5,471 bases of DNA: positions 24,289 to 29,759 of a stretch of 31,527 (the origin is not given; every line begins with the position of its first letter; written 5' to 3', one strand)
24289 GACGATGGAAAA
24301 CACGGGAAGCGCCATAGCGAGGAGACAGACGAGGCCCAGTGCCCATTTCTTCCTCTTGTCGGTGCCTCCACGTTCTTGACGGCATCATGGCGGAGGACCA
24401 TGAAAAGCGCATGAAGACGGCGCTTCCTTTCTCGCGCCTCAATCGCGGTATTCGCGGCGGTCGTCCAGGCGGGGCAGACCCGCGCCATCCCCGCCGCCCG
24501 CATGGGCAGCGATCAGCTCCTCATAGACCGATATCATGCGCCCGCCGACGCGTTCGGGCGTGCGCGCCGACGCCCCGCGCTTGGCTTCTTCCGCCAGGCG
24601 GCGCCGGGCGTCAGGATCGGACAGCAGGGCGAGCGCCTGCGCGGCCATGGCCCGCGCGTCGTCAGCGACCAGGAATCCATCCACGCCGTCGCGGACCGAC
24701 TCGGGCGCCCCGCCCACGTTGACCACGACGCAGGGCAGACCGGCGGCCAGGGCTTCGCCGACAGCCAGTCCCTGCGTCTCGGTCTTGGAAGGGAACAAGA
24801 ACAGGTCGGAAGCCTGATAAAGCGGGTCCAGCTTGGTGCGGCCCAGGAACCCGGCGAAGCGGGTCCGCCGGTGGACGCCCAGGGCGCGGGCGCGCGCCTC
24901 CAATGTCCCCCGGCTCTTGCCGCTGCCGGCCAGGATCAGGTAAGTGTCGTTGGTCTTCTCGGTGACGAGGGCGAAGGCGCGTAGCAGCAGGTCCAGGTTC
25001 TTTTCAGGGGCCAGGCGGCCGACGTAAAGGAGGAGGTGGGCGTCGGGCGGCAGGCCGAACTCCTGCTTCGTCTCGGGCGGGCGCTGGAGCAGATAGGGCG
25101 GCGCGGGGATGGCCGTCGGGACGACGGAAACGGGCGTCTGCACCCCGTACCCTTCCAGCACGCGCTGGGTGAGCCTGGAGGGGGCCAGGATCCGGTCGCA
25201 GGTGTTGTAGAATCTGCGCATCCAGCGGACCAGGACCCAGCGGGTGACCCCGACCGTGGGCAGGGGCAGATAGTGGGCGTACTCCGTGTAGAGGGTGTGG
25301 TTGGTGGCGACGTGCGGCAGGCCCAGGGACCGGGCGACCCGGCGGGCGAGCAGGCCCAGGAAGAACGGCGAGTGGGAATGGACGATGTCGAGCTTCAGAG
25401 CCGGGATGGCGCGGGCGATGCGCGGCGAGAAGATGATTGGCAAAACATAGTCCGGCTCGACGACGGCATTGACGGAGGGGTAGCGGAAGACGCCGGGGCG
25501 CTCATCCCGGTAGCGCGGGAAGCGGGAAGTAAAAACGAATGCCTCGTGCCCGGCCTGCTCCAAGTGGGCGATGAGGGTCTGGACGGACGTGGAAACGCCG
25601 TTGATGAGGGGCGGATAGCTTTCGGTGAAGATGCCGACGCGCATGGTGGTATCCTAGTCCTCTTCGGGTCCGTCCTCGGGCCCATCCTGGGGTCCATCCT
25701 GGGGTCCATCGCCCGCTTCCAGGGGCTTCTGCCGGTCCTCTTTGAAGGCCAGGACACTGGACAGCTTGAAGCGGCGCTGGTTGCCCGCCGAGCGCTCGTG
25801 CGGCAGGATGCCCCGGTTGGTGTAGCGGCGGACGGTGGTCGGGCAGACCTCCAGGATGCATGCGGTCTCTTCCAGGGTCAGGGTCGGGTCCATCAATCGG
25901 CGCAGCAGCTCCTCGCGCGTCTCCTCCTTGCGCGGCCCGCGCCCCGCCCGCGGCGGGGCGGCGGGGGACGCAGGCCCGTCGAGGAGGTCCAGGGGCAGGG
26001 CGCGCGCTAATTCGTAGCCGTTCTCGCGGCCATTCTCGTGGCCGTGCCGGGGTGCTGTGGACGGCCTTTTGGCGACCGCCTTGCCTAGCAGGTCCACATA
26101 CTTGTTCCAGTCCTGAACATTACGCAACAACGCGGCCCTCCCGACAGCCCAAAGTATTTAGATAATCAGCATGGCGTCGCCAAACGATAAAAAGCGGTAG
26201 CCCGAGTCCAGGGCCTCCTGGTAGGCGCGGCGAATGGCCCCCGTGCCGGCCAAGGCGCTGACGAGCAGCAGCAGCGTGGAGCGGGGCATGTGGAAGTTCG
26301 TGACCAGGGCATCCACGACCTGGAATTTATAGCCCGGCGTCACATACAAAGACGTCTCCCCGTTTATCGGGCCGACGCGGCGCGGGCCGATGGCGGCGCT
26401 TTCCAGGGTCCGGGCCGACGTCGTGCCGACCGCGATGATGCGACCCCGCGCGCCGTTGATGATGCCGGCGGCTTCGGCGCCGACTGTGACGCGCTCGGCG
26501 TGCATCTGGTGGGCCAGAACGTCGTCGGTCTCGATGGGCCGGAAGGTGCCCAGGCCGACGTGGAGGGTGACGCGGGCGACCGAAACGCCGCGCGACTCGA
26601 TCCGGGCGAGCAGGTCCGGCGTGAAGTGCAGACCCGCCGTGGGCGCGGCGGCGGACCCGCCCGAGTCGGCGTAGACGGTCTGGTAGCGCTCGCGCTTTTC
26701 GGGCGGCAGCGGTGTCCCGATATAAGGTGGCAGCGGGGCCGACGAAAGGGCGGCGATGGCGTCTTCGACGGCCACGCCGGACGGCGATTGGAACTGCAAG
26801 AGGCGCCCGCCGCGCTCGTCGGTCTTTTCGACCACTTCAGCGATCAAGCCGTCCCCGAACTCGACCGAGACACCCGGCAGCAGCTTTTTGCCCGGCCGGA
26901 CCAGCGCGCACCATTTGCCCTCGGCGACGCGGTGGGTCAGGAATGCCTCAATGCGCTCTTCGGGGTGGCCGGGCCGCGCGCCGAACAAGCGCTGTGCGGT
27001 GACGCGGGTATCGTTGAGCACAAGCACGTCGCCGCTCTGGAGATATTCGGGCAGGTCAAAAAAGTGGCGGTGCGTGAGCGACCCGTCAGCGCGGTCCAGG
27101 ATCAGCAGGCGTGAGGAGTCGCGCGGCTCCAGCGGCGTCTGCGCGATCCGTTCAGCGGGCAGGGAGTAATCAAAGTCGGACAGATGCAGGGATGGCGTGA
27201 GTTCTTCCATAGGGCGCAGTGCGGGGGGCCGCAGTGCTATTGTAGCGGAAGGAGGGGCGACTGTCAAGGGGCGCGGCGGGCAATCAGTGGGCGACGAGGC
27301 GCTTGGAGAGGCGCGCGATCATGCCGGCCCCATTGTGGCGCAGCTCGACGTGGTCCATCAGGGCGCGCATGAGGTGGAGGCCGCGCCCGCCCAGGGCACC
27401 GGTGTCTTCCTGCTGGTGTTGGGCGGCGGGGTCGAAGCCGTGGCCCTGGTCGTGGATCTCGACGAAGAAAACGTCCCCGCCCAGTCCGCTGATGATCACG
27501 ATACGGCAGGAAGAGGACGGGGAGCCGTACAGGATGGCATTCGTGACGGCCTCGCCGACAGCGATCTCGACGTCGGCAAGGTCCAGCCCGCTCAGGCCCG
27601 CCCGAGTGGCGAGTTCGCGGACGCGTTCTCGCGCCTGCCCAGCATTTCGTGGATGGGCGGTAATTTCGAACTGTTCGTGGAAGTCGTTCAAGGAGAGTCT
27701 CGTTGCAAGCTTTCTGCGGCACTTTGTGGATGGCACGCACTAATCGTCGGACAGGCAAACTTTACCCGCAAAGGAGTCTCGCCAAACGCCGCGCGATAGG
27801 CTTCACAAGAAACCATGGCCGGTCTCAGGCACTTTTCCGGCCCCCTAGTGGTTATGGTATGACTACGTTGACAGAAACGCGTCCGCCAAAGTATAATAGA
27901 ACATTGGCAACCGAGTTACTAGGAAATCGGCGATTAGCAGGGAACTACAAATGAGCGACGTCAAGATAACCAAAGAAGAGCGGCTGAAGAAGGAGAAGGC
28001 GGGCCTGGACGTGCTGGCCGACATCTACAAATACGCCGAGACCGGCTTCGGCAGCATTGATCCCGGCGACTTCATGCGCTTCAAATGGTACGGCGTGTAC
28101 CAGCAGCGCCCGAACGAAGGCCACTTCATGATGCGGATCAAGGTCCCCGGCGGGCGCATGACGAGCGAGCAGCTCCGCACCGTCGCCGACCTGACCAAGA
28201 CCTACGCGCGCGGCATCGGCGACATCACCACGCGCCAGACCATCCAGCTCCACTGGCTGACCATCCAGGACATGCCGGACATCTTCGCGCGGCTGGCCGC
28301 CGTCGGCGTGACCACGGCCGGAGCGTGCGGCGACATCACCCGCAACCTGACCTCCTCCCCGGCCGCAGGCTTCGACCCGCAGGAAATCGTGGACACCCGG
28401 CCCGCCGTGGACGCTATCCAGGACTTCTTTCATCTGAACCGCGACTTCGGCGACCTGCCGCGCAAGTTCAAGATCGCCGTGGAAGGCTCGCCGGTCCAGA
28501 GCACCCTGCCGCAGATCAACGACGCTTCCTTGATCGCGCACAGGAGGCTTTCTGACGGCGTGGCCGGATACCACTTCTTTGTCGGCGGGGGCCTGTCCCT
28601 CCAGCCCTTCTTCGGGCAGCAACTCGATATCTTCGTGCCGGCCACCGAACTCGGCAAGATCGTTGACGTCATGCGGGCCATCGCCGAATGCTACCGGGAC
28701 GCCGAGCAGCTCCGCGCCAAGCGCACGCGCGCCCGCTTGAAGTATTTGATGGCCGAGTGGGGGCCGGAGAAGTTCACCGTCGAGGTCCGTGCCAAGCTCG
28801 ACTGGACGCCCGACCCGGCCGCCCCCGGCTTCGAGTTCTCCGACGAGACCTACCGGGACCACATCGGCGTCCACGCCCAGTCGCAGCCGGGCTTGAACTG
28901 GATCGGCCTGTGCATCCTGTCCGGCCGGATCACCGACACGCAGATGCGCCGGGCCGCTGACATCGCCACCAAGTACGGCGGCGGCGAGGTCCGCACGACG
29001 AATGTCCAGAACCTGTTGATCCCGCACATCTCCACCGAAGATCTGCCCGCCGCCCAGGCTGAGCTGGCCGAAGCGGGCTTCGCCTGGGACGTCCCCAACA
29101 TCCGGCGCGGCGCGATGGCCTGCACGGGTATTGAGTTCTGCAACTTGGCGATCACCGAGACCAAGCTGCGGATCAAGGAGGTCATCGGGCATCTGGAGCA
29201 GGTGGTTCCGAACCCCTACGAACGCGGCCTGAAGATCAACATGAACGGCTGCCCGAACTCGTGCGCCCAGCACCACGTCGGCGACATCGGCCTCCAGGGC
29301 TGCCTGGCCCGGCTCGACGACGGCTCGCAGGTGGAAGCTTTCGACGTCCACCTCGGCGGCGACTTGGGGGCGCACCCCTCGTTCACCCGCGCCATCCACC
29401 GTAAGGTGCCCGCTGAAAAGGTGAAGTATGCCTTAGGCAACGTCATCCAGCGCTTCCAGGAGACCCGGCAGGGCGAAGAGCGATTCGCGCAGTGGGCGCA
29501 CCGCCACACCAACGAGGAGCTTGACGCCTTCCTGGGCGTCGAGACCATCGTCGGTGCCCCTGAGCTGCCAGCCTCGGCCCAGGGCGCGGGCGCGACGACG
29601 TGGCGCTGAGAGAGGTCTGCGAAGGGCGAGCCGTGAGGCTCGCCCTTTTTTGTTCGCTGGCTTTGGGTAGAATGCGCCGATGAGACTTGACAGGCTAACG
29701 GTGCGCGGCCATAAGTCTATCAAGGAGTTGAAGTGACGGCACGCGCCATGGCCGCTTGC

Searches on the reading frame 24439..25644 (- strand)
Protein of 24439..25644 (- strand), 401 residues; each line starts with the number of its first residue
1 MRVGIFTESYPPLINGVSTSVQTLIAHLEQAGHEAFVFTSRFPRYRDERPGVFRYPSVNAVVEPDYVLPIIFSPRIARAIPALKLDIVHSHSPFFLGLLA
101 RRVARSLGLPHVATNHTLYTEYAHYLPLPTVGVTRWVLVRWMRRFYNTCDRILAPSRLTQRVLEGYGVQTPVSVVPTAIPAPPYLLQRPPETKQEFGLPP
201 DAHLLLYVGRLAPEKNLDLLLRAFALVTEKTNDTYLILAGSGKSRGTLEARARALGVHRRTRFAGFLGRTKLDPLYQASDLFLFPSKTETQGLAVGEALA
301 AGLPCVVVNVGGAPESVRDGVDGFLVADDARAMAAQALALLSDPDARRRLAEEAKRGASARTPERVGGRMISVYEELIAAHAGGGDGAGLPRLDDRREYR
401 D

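Call 6: search_protein_families(library=pfam, proteins=[window:24439-25644:-], max_evalue=0.001)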
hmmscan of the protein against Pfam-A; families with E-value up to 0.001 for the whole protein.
window:24439-25644:- (401 aa): 6 families
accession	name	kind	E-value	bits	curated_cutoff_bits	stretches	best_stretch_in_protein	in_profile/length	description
PF00534.26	Glycos_transf_1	-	3.7e-42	144.2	26.4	1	191-356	4-171/172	Glycosyl transferases group 1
PF13692.12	Glyco_trans_1_4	-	1e-38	133.2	27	1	203-343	2-142/142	Glycosyl transferases group 1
PF13439.12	Glyco_transf_4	-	1.6e-34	119.9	28.5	1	14-179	1-166/170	Glycosyltransferase Family 4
PF13579.12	Glyco_trans_4_4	-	3.6e-20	73.4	29.7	1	15-176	1-156/158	Glycosyl transferase 4-like domain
PF20706.3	GT4-conflict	-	1.4e-10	41.1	26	1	187-354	186-368/385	Family 4 Glycosyltransferase in conflict systems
PF13524.12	Glyco_trans_1_2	-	7.3e-06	26.4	25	1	260-356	28-127/144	Glycosyl transferase-like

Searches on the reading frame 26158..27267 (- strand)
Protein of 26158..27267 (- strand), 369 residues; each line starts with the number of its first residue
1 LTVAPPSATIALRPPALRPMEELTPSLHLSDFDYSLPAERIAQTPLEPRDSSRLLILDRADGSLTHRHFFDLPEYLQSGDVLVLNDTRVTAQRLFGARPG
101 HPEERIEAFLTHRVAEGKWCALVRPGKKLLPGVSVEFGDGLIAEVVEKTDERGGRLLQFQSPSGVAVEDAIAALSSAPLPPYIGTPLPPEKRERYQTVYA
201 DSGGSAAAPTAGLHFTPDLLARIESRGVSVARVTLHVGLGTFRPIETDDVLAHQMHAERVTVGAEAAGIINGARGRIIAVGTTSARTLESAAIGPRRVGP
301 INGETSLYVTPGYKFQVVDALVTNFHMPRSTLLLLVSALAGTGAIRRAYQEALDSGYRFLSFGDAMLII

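Call 6: search_protein_families(library=pfam, proteins=[window:26158-27267:-], max_evalue=0.001)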
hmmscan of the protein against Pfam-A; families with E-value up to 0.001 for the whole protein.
window:26158-27267:- (369 aa): 1 family
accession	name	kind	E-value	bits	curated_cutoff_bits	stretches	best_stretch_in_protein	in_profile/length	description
PF02547.20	Queuosine_synth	-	8.3e-122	406.8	25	1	29-368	1-322/322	Queuosine biosynthesis protein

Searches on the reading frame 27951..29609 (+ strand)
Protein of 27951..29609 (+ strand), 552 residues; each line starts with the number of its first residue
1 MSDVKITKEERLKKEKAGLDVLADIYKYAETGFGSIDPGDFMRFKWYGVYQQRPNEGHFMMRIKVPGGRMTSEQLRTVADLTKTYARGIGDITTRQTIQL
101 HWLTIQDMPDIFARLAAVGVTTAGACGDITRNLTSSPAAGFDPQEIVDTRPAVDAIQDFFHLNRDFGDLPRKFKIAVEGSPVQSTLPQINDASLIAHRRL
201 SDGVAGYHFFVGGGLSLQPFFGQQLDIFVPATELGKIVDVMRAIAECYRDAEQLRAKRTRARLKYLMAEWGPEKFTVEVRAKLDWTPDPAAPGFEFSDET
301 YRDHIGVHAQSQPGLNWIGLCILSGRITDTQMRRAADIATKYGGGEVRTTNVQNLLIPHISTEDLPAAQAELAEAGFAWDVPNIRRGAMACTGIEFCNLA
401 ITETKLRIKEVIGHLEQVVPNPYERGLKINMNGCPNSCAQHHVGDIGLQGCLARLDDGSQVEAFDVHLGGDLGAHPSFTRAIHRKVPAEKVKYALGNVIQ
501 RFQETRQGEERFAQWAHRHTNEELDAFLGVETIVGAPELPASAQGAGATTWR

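Call 6: search_protein_families(library=pfam, proteins=[window:27951-29609:+], max_evalue=0.001)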
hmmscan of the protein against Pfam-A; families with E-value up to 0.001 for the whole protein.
window:27951-29609:+ (552 aa): 2 families
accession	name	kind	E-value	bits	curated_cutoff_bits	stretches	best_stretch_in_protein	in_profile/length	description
PF01077.27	NIR_SIR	-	2.9e-46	157.3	27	2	127-284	2-155/158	Nitrite and sulphite reductase 4Fe-4S domain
PF03460.22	NIR_SIR_ferr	-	2e-42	143.2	24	2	50-118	1-69/69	Nitrite/Sulfite reductase ferredoxin-like half domain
